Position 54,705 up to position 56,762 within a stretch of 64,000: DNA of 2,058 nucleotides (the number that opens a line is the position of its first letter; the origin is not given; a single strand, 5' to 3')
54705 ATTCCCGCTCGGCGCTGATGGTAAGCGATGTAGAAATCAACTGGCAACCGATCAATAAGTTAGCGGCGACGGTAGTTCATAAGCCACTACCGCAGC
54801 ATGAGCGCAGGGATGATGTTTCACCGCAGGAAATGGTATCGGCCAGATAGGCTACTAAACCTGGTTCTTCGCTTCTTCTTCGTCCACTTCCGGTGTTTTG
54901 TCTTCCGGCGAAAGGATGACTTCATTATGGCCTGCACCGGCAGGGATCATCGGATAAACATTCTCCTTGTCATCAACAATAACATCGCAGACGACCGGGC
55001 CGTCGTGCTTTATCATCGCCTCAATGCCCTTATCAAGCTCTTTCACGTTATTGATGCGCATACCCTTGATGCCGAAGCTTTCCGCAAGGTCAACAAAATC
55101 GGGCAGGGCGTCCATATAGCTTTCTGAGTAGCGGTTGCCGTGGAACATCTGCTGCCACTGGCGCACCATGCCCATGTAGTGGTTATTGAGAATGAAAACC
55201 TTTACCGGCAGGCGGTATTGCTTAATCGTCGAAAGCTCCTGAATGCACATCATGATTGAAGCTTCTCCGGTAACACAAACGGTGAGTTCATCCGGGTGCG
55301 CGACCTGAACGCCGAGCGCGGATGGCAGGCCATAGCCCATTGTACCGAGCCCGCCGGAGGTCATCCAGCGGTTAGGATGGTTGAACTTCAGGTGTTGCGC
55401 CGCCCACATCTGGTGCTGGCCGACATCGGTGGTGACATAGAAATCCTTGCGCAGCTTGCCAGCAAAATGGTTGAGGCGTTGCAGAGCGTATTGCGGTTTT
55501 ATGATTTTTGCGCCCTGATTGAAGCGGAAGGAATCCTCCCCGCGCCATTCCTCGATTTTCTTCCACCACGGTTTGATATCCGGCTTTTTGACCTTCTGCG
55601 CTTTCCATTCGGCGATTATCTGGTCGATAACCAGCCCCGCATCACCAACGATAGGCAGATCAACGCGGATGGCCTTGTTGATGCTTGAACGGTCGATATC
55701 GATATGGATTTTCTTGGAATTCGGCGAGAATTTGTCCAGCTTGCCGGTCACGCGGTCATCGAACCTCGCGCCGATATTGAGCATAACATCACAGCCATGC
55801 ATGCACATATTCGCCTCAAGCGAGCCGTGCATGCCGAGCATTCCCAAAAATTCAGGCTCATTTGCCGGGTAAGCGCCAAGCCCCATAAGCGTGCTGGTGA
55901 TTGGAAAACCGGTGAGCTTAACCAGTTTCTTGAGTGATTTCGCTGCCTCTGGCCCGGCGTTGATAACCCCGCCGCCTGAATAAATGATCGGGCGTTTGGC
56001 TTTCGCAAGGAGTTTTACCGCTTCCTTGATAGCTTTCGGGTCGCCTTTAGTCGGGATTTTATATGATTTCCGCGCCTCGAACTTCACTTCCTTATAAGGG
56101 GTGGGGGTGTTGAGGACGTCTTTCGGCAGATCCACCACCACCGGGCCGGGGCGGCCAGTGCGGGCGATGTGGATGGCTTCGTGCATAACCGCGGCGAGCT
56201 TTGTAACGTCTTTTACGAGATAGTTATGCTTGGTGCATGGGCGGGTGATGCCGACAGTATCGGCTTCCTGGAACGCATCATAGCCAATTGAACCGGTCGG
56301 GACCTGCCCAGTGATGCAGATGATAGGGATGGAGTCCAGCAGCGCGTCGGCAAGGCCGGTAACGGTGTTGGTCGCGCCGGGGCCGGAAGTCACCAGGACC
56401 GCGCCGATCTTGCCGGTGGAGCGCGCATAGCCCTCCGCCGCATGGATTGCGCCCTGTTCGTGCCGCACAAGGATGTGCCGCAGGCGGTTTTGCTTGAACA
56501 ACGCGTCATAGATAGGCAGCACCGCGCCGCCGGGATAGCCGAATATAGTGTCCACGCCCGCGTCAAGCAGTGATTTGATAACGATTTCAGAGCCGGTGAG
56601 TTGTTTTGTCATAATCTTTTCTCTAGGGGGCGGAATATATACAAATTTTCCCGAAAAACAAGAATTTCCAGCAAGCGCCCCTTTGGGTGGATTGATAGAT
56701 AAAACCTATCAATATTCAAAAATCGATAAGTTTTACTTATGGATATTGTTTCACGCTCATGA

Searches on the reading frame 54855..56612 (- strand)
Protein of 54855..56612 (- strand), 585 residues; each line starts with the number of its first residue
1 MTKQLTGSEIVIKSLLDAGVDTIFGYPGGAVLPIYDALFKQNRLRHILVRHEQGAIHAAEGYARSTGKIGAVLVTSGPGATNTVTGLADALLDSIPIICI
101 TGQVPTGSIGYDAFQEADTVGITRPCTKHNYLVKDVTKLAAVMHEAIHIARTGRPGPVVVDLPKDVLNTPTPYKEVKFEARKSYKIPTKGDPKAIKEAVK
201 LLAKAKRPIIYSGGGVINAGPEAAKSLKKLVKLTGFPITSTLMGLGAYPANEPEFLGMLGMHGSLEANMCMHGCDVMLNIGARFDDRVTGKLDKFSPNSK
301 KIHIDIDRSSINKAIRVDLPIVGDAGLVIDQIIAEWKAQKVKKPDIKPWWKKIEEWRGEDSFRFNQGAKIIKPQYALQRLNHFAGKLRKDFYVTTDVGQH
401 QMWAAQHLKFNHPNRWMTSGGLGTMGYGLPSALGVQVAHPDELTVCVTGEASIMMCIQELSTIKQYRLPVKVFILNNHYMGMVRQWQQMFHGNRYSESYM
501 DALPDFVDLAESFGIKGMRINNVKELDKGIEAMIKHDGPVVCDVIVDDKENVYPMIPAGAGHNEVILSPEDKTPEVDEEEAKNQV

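Call 94: search_protein_families(library=pfam, proteins=[window:54855-56612:-], max_evalue=0.0001)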
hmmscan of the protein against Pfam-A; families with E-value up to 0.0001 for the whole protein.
window:54855-56612:- (585 aa): 3 families
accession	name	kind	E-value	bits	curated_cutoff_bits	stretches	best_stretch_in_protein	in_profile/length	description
PF02775.26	TPP_enzyme_C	-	2.5e-55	186.9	21.9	1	396-544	1-151/151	Thiamine pyrophosphate enzyme, C-terminal TPP binding domain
PF00205.28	TPP_enzyme_M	-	1.9e-45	154.3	30.4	1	195-331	1-136/137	Thiamine pyrophosphate enzyme, central domain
PF02776.23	TPP_enzyme_N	-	2.9e-41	140.4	26.8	1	6-121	2-118/119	Thiamine pyrophosphate enzyme, N-terminal TPP binding domain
